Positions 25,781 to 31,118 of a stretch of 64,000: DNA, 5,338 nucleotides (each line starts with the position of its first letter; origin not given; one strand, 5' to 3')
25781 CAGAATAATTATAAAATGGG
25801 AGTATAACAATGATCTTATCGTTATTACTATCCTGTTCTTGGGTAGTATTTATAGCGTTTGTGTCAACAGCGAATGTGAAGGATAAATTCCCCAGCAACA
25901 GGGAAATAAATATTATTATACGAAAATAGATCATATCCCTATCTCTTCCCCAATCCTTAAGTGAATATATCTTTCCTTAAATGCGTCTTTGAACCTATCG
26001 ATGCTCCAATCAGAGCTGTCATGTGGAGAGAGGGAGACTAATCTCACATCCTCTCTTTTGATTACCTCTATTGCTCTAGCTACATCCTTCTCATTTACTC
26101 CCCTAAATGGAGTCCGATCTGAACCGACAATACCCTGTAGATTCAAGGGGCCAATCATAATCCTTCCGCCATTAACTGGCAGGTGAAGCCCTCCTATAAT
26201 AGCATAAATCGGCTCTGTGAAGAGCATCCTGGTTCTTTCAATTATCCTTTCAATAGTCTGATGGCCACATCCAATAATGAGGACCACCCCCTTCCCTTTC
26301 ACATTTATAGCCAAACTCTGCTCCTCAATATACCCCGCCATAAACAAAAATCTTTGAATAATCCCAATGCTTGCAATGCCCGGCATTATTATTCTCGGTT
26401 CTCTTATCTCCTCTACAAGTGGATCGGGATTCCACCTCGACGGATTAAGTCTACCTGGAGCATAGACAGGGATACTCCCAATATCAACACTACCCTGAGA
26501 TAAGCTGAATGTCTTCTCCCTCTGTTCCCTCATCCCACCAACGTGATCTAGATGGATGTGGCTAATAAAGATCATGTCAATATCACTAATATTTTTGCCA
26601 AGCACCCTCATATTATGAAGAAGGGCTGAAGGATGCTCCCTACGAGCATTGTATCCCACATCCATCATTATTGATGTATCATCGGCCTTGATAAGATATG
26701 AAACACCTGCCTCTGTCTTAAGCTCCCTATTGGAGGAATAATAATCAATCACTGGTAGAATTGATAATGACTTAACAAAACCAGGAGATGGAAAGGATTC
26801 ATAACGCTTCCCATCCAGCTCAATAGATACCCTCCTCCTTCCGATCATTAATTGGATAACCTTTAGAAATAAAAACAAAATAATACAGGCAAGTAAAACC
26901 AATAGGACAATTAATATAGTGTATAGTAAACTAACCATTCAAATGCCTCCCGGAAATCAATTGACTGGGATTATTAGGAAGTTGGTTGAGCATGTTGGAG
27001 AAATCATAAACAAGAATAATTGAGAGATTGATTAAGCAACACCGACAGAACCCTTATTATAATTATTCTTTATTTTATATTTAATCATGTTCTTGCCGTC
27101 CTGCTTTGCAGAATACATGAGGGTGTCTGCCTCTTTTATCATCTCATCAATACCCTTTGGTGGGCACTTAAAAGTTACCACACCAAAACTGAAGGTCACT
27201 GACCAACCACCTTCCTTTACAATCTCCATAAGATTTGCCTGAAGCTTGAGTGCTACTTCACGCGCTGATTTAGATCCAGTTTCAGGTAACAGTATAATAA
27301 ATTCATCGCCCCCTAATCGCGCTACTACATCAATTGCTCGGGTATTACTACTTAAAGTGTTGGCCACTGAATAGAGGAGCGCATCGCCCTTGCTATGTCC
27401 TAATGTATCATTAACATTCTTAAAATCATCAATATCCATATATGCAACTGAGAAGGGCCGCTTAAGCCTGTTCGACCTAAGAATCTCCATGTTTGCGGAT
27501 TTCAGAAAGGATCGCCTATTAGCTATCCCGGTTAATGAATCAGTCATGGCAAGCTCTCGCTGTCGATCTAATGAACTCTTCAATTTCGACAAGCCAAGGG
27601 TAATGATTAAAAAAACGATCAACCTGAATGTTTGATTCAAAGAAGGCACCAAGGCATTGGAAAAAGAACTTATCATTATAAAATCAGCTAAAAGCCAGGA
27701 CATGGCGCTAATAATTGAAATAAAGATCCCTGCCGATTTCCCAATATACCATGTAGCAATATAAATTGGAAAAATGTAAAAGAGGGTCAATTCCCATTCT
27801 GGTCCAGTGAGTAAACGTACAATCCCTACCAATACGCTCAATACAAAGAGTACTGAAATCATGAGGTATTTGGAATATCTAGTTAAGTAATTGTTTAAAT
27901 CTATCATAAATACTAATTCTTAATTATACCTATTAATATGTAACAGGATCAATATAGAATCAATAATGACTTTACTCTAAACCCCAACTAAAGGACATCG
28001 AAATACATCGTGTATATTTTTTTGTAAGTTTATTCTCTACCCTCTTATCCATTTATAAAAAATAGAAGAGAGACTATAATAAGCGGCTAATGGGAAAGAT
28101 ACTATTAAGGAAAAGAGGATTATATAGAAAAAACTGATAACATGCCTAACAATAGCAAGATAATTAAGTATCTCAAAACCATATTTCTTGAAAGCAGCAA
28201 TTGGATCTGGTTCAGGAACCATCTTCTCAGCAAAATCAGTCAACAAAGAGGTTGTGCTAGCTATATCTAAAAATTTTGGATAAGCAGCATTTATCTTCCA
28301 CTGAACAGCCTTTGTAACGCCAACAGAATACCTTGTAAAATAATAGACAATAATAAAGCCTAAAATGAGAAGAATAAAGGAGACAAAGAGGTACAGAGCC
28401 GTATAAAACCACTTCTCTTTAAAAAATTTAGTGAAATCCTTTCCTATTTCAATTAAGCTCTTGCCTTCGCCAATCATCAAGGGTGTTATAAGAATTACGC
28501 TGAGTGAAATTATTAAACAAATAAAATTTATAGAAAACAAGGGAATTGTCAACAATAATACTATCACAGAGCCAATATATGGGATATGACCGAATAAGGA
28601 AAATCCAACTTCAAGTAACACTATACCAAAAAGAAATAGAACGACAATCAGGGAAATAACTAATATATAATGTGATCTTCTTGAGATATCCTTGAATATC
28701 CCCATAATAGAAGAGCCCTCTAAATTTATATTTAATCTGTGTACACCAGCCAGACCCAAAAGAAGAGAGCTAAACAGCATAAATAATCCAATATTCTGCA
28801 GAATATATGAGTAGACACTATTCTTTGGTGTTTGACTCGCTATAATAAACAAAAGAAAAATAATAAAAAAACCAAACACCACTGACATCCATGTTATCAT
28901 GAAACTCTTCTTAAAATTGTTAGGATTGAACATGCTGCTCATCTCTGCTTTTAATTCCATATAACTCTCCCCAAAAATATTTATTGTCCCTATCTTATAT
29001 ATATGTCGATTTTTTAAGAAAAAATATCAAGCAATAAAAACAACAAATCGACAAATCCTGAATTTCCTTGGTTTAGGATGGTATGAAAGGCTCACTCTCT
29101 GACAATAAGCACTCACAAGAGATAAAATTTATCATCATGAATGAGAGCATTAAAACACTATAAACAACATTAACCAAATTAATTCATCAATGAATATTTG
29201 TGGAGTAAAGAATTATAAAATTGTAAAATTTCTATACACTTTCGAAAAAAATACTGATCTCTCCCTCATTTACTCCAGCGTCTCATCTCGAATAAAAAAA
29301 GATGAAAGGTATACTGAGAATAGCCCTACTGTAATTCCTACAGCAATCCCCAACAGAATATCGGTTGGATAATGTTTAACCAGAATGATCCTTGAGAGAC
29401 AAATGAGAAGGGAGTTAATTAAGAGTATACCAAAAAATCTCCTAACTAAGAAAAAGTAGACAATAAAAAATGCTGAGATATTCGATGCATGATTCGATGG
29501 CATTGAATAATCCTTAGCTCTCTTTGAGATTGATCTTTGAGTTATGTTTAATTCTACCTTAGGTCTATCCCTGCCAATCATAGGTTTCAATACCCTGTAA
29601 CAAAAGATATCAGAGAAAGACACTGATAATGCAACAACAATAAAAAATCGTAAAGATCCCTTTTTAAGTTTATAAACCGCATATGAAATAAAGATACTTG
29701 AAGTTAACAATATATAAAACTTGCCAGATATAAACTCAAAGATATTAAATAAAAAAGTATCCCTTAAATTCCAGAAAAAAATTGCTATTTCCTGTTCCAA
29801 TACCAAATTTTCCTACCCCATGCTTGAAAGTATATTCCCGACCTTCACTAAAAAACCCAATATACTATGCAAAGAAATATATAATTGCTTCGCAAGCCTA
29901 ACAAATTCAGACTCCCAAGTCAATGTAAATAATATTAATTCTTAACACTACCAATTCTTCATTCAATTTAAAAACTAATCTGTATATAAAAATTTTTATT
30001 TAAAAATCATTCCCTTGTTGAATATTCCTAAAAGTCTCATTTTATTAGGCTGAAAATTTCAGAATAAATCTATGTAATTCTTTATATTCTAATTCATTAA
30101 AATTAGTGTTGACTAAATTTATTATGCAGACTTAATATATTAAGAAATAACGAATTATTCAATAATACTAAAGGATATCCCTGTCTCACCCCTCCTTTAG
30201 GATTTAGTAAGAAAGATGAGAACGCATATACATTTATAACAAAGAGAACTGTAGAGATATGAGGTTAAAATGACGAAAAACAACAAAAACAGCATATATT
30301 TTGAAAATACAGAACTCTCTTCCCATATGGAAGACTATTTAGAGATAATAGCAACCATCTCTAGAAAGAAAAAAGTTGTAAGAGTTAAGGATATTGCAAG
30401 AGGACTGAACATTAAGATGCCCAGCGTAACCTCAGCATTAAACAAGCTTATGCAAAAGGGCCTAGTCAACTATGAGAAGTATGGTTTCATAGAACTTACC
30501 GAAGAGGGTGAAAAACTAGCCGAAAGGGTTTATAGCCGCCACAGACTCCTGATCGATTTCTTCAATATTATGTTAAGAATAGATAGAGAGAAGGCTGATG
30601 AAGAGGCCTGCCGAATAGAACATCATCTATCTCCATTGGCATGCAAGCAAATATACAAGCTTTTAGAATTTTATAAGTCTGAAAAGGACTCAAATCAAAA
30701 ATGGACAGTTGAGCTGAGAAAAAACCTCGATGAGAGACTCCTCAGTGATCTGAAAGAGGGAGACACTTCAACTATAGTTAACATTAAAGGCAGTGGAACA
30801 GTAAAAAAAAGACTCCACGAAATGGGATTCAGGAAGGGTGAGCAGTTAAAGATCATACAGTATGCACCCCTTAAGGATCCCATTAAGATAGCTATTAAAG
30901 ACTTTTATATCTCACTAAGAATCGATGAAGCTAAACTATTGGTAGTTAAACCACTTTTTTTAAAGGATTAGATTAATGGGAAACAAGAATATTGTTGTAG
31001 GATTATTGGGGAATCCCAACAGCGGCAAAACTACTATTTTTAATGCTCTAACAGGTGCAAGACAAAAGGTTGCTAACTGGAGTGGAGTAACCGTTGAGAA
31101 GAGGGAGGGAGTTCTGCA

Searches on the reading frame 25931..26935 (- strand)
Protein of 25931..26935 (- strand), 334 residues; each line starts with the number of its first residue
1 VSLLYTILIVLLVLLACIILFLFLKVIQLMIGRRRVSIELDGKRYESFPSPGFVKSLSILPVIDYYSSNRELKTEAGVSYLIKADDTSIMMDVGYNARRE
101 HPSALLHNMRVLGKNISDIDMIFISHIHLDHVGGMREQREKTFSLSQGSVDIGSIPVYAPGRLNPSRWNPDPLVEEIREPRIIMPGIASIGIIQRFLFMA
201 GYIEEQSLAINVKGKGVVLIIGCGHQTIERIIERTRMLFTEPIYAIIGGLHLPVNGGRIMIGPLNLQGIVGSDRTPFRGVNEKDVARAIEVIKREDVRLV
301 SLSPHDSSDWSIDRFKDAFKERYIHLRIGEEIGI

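Call 29: search_protein_families(library=pfam, proteins=[window:25931-26935:-], max_evalue=0.00001)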
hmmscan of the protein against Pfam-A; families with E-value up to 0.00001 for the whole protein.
window:25931-26935:- (334 aa): 2 families
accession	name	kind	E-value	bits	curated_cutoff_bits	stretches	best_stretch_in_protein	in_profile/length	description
PF00753.33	Lactamase_B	-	8.8e-10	39.3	22.7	1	76-137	5-62/196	Metallo-beta-lactamase superfamily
PF12706.13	Lactamase_B_2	-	5.4e-06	26.6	27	1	89-145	3-53/200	Beta-lactamase superfamily domain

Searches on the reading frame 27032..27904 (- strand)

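Call 29: search_protein_families(library=pfam, proteins=[window:27032-27904:-], max_evalue=0.00001)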
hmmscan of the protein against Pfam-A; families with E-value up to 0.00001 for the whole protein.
window:27032-27904:- (290 aa): 2 families
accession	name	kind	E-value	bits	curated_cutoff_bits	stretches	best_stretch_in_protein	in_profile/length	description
PF00990.26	GGDEF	-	1.6e-42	145.5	23.8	1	119-272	1-160/161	Diguanylate cyclase, GGDEF domain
PF13493.11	DUF4118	-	5.6e-06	26.5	28.4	1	18-120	7-105/107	Domain of unknown function (DUF4118)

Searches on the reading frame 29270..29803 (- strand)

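Call 29: search_protein_families(library=pfam, proteins=[window:29270-29803:-], max_evalue=0.00001)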
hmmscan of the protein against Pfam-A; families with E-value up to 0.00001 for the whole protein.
window:29270-29803:- (177 aa): 2 families
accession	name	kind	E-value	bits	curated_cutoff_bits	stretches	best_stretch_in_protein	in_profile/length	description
PF01569.27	PAP2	-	9.3e-19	67.9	27.2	1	60-167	7-125/130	PAP2 superfamily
PF14378.12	PAP2_3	-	2.5e-06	27.9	27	1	99-157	125-185/190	PAP2 superfamily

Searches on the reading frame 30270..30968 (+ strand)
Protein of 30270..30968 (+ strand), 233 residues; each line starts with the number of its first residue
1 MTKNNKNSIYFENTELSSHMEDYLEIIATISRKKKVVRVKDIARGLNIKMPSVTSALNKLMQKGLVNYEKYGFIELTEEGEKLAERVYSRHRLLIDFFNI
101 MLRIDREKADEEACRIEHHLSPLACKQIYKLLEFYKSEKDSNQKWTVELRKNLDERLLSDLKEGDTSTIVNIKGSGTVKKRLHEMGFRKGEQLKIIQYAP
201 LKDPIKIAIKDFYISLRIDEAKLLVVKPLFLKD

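Call 29: search_protein_families(library=pfam, proteins=[window:30270-30968:+], max_evalue=0.00001)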
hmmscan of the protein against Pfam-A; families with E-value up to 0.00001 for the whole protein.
window:30270-30968:+ (233 aa): 3 families
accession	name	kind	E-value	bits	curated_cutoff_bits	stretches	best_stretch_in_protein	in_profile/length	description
PF04023.20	FeoA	-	1.3e-18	67.3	23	1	158-228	3-74/74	FeoA domain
PF02742.21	Fe_dep_repr_C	-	1.6e-18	66.9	27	1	77-145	1-69/70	Iron dependent repressor, metal binding and dimerisation domain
PF01325.25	Fe_dep_repress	-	1.3e-16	61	26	1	15-72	1-58/60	Iron dependent repressor, N-terminal DNA binding domain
